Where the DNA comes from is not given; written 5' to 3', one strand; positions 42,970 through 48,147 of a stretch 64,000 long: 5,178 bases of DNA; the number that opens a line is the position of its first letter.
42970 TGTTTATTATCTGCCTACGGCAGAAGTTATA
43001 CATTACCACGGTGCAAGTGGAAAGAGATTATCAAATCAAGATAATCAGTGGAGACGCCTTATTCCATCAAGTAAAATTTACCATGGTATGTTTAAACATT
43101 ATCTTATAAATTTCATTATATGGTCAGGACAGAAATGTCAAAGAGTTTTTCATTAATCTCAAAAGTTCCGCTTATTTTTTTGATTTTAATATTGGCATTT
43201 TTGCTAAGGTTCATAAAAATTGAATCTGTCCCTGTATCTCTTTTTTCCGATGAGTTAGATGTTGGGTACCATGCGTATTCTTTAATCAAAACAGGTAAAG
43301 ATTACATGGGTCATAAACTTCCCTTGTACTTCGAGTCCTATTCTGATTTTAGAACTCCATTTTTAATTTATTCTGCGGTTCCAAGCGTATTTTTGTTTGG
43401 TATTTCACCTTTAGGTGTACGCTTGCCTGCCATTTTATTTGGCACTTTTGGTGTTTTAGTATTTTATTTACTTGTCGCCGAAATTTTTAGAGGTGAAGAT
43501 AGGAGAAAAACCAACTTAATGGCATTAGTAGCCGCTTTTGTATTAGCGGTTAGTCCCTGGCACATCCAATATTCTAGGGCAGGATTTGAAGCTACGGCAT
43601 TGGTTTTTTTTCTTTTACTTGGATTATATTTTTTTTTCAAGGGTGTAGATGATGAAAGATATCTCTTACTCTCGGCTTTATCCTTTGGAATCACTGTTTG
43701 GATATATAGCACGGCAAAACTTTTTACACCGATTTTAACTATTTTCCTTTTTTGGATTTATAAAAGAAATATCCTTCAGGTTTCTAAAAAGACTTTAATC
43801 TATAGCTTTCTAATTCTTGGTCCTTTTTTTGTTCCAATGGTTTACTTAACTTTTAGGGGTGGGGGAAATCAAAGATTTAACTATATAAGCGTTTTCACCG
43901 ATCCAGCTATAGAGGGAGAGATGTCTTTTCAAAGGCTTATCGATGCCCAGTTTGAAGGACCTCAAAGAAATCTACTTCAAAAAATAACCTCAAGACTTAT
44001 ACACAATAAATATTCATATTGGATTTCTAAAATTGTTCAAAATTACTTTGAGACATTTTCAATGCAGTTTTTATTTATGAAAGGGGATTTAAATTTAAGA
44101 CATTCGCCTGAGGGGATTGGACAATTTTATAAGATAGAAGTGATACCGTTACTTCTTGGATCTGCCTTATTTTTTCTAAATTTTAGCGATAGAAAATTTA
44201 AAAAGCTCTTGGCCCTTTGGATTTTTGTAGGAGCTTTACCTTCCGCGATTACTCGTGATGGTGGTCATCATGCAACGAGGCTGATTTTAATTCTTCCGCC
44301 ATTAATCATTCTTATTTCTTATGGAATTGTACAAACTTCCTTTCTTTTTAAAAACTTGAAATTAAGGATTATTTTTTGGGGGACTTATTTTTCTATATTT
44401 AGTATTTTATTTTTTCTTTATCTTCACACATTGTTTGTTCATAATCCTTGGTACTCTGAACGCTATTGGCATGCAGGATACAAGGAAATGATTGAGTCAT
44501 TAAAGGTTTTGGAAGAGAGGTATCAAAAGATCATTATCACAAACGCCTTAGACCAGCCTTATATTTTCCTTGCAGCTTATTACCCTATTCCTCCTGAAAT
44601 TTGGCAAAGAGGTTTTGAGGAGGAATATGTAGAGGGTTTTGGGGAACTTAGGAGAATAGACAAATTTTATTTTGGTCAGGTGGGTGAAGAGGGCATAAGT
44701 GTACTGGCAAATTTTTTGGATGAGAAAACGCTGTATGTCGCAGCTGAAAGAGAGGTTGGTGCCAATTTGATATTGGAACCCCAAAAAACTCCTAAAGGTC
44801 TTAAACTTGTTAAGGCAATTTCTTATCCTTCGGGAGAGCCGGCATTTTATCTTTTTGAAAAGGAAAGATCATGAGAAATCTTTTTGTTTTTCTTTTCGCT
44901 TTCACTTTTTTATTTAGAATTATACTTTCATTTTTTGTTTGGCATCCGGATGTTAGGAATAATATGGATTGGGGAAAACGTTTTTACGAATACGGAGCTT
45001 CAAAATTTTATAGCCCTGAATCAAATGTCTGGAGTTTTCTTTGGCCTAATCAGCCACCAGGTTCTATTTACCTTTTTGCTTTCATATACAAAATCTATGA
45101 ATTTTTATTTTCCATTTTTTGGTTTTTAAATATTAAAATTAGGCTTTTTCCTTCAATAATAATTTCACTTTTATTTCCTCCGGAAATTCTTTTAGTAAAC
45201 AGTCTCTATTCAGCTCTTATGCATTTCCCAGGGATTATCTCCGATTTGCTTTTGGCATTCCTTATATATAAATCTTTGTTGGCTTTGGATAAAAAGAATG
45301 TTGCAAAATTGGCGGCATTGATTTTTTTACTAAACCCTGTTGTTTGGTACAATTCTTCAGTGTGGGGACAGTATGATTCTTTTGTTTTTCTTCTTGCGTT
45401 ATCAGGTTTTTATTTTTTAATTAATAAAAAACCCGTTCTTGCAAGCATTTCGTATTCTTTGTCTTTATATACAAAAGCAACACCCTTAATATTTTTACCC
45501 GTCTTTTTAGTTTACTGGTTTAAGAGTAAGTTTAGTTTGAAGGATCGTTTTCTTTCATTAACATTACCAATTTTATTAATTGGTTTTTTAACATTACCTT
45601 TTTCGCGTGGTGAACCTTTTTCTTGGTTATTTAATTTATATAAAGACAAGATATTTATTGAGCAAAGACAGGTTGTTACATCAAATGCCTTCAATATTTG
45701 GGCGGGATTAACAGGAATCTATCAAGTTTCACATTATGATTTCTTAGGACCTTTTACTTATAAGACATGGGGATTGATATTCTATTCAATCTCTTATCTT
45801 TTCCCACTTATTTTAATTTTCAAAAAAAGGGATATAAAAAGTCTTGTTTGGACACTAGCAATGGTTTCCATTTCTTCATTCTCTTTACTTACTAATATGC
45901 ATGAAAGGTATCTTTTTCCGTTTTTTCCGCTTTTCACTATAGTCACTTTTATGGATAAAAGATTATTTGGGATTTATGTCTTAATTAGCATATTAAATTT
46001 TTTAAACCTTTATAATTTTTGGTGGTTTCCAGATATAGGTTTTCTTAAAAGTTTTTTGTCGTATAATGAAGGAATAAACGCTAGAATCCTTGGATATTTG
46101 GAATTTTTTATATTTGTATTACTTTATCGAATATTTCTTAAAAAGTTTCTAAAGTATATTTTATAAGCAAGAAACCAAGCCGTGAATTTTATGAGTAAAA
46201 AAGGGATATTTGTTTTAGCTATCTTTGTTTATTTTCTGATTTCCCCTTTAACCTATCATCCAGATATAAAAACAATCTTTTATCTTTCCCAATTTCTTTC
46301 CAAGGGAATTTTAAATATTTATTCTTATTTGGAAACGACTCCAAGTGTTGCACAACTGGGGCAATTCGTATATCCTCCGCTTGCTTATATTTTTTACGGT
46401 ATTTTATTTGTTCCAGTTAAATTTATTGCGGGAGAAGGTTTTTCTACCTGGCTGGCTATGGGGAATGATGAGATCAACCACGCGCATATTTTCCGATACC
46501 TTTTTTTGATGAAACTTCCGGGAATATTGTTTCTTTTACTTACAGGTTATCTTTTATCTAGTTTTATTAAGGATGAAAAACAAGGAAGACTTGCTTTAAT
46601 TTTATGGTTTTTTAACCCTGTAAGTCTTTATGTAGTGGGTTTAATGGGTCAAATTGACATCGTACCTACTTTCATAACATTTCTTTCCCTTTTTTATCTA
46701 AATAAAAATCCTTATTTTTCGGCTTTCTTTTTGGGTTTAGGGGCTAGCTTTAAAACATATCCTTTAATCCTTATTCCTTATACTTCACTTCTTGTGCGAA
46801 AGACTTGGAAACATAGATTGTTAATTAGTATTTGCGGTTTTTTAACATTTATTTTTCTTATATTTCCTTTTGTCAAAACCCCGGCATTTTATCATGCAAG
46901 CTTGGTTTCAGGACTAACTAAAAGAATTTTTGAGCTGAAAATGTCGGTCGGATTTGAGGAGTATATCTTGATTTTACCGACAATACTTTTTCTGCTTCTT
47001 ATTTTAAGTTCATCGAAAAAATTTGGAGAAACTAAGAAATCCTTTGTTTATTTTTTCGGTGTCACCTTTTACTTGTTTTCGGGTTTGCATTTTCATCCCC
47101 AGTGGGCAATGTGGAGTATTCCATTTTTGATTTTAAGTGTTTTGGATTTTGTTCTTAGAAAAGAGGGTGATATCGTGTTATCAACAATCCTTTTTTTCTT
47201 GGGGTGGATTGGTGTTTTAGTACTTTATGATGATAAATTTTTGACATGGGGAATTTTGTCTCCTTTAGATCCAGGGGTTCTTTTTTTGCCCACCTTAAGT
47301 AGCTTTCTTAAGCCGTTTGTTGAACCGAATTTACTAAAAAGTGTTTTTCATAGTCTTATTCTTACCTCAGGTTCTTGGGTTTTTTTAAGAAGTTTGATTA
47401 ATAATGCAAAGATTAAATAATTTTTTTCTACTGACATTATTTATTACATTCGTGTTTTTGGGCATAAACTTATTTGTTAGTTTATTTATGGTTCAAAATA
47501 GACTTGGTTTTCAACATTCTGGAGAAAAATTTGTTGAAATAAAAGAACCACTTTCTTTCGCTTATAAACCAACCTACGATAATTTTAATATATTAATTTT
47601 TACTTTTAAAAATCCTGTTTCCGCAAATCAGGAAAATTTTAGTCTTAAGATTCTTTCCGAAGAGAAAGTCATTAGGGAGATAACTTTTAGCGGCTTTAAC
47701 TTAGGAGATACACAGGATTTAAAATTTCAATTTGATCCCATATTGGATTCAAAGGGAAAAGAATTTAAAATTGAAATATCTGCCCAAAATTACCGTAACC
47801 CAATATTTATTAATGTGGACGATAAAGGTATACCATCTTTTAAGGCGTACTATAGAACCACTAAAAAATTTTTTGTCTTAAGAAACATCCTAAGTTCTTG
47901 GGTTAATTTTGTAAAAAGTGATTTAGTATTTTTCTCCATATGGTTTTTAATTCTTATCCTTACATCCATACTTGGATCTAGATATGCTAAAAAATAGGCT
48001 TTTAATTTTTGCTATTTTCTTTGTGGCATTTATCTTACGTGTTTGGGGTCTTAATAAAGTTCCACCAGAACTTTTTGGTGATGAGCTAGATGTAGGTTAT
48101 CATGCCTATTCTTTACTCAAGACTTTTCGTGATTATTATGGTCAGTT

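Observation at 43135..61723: Tandem array of ArnT/PMT_2-like paralogs sharing a novel conserved C-terminal extracytoplasmic domain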

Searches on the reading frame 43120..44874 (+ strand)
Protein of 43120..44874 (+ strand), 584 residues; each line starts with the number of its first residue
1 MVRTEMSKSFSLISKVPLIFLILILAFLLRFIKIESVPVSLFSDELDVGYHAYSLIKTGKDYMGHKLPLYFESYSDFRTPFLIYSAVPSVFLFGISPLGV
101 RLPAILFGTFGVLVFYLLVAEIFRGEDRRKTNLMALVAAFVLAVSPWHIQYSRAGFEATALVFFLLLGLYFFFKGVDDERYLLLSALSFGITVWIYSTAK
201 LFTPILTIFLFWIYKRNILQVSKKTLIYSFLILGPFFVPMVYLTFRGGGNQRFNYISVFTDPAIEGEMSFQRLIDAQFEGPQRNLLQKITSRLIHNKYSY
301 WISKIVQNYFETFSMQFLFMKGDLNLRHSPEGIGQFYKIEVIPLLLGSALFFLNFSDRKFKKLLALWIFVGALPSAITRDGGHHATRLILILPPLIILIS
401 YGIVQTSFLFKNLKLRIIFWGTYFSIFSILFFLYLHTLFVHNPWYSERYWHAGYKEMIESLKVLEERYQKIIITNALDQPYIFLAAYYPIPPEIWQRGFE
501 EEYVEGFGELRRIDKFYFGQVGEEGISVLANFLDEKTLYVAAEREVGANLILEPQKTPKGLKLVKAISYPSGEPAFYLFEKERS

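Call 4: search_protein_families(library=pfam, proteins=[window:43120-44874:+], max_evalue=0.01)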
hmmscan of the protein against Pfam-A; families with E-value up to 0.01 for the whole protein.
window:43120-44874:+ (584 aa): 2 families
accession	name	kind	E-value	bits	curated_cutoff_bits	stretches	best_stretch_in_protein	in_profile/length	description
PF13231.12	PMT_2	-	3.4e-10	40.8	26.1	1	87-240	11-157/160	Dolichyl-phosphate-mannose-protein mannosyltransferase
PF03779.20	SPW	-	0.0034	18.3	31.5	1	106-170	30-87/93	SPW repeat domain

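Call 11: search_solved_structures(query=A1, max_evalue=1, show_alignments=2)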
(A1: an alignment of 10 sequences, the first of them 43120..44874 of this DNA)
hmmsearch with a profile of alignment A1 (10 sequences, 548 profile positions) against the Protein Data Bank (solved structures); distinct sequences matched with E-value up to 1: 3.
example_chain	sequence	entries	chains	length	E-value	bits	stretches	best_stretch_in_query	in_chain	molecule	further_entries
5ezm_A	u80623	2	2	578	0.0033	19.5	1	70-234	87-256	4-amino-4-deoxy-L-arabinose transferase or related glycosyltransferases of PMT family | 4-amino-4-deoxy-L-arabinose (L-Ara4N) transferase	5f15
6el2_A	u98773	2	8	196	0.4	12.6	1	379-469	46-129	Transcriptional regulator TetR family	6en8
9u9h_A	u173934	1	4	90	0.43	12.5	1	342-390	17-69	Virion membrane protein OPG140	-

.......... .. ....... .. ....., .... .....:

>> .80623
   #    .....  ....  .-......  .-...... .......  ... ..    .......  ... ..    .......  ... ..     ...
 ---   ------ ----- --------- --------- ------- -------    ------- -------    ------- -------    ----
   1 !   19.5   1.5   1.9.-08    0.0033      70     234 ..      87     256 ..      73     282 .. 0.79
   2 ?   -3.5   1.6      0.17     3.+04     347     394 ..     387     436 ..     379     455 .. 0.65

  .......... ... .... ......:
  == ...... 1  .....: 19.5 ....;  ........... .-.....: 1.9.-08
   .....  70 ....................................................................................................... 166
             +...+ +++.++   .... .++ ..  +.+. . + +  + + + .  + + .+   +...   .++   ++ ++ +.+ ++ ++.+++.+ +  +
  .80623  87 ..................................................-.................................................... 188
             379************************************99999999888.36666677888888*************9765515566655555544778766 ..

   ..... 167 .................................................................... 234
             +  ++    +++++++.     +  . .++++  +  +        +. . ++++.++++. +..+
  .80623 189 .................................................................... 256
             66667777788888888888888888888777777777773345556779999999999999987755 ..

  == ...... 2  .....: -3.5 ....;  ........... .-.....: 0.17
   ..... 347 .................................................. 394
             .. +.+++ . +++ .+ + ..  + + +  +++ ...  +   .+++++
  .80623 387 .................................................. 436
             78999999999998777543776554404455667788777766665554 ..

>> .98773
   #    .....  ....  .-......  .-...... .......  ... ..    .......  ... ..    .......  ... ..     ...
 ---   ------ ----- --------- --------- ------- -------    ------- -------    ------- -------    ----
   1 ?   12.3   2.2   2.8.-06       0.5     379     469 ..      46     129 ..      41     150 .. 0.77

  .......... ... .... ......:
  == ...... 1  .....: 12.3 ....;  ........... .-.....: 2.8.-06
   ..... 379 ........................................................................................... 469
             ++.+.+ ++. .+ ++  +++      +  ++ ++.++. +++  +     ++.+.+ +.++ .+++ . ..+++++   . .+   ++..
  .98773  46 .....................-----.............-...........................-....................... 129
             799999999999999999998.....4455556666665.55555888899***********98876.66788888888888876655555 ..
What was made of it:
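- On GT-C fold glycosyltransferases, class A (ArnT/PMT/OST-like): The profile-to-5EZM alignment places the K of DYKP on the K of ArnT EKPP (call 11).
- The family profile aligns to ArnT 5EZM, with K68 on ArnT K85 and E156 on ArnT D158 (call 11). The lipid-phosphate Lys aligns with ArnT, which uses a monophosphate donor (call 11).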

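Call 32: list_cluster_members(proteins=[P0001, window:43120-44874:+, window:53052-54749:-])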
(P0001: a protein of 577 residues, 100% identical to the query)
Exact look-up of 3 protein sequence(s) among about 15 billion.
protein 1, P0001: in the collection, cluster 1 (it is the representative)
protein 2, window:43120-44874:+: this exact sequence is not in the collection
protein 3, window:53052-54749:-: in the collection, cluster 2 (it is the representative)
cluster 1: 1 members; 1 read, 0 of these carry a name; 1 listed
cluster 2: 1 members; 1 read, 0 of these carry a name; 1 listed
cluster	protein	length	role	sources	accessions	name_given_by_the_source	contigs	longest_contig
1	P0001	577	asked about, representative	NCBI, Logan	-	-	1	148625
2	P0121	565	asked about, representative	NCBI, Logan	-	-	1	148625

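Call 38: search_protein_families(library=ncbifam, proteins=[window:43120-44874:+], max_evalue=0.01)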
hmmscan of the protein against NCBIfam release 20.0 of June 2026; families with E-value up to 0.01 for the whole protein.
window:43120-44874:+ (584 aa): 1 family
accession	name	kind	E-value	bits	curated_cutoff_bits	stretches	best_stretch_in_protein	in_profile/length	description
TIGR03663.1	TIGR03663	subfamily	9.1e-11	41.4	126.25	1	18-216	3-182/435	flippase activity-associated protein Agl23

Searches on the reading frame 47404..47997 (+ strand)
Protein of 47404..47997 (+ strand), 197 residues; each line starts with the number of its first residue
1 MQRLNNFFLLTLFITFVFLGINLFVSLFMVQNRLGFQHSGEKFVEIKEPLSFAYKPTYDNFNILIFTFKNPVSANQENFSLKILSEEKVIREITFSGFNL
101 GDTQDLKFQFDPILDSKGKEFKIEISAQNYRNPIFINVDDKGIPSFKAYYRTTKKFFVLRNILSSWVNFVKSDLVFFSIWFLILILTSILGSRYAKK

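Call 7: search_protein_families(library=pfam, proteins=[window:47404-47997:+], max_evalue=0.01)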
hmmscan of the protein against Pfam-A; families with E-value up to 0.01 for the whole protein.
window:47404-47997:+ (197 aa): 0 families

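Call 38: search_protein_families(library=ncbifam, proteins=[window:47404-47997:+], max_evalue=0.01)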
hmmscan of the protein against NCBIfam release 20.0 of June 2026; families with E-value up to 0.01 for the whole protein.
window:47404-47997:+ (197 aa): 0 families
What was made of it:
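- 47404..47997 (+): Interrupting small gene, not a family member (197 aa, TM helices at both ends). No Pfam or NCBIfam hit (calls 7, 38).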
